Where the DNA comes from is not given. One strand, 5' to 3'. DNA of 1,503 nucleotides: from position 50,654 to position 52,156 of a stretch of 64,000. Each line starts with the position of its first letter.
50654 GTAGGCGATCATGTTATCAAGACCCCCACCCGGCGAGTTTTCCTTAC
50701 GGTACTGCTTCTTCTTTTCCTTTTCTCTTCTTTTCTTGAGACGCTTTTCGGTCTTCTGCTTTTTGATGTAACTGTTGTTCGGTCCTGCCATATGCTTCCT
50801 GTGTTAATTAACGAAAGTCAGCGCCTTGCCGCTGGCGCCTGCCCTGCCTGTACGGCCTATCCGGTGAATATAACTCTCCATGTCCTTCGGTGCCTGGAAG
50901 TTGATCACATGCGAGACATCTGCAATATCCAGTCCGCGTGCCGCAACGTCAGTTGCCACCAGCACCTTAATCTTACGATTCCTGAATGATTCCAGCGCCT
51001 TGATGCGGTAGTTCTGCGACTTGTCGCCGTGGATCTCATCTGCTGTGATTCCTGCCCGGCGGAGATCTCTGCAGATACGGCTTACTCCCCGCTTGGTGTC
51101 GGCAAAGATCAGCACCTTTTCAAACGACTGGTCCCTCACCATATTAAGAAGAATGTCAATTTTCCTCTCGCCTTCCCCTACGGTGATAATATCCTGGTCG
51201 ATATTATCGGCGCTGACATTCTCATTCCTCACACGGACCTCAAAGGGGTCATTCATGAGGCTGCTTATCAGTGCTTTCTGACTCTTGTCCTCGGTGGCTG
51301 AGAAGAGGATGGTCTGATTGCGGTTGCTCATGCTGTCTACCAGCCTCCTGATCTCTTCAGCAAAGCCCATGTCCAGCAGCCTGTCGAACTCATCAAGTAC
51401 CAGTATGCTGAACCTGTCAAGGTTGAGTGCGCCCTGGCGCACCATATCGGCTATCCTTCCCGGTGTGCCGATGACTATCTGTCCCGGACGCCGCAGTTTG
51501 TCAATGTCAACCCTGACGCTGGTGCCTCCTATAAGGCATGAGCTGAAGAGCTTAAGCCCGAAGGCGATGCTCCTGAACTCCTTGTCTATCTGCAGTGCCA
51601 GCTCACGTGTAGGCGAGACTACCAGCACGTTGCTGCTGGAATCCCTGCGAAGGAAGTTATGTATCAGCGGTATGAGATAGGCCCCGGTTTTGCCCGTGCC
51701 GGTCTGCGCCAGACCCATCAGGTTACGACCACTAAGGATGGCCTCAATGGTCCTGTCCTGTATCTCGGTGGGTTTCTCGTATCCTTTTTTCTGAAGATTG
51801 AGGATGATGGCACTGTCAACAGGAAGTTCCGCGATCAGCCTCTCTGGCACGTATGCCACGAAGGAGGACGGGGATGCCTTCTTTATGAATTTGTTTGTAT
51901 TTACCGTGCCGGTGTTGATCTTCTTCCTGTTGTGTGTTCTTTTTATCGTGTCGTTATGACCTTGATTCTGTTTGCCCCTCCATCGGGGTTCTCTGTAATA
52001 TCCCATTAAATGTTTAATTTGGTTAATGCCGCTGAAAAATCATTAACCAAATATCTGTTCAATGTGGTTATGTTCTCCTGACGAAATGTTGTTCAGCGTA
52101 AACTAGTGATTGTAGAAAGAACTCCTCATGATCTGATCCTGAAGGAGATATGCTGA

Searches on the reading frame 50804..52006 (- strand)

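Call 105: search_protein_families(library=pfam, proteins=[window:50804-52006:-], max_evalue=0.00001)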
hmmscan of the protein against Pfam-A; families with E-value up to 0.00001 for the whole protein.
window:50804-52006:- (400 aa): 3 families
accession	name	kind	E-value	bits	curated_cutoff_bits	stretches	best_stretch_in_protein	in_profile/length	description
PF00270.35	DEAD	-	1.1e-44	152.5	26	1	80-242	1-163/167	DEAD/DEAH box helicase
PF00271.37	Helicase_C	-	2.6e-34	118.2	23.5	1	282-390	2-110/110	Helicase conserved C-terminal domain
PF04851.21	ResIII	-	8.6e-10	39.2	22.5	1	84-238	9-161/164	Type III restriction enzyme, res subunit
